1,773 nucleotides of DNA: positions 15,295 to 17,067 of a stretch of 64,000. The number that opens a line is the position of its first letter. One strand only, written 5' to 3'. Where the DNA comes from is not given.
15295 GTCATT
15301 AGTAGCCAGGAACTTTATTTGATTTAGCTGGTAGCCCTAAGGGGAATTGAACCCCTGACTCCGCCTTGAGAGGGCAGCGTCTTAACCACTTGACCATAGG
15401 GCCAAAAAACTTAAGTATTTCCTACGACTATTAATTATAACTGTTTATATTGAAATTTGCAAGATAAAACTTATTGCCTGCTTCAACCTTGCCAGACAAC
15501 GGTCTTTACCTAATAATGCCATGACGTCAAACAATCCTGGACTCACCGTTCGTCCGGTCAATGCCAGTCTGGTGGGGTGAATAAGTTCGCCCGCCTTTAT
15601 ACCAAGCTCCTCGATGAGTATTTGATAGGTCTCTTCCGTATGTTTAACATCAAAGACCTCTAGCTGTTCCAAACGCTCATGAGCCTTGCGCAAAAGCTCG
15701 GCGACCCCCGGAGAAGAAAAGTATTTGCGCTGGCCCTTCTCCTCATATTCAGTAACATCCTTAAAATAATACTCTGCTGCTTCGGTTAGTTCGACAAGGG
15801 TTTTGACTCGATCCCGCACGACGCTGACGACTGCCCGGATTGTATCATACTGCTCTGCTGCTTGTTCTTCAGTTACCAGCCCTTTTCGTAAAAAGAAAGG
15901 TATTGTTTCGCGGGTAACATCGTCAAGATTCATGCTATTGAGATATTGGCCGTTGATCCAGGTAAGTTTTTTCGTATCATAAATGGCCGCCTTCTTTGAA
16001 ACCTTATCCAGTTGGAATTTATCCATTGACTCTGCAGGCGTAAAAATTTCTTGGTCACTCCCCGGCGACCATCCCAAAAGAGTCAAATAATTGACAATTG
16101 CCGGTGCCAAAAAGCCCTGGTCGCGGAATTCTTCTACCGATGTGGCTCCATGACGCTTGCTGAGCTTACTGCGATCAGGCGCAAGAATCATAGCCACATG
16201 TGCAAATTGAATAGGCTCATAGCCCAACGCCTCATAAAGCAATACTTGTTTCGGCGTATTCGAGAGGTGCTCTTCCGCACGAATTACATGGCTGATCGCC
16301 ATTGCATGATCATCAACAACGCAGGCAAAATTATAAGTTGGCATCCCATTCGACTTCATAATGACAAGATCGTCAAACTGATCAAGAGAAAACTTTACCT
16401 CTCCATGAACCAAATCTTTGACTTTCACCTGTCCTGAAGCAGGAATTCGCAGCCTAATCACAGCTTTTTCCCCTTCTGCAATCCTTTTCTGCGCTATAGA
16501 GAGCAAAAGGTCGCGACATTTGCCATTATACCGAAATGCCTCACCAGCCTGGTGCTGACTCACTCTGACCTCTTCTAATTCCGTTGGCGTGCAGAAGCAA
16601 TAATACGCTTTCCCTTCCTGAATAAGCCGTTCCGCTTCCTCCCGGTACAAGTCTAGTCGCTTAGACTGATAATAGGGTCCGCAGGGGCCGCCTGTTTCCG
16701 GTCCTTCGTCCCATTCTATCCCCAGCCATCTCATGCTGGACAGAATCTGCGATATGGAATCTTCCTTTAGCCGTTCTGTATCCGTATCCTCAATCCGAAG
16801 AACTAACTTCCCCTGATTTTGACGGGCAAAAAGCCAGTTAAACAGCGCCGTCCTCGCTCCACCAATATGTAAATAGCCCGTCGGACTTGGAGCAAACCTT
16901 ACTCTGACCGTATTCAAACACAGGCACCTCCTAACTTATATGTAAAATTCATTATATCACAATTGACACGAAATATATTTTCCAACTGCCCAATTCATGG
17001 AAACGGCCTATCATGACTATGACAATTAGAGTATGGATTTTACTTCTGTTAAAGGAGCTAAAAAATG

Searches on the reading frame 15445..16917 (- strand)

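Call 81: search_protein_families(library=pfam, proteins=[window:15445-16917:-], max_evalue=0.00001)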
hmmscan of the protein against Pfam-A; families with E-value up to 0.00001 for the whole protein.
window:15445-16917:- (490 aa): 2 families
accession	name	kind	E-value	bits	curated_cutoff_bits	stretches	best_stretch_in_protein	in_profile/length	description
PF00749.27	tRNA-synt_1c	-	6.7e-110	367.3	23.4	1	4-320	2-314/314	tRNA synthetases class I (E and Q), catalytic domain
PF19269.4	Anticodon_2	-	2.7e-36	125.5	23.6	1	353-482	10-141/141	Anticodon binding domain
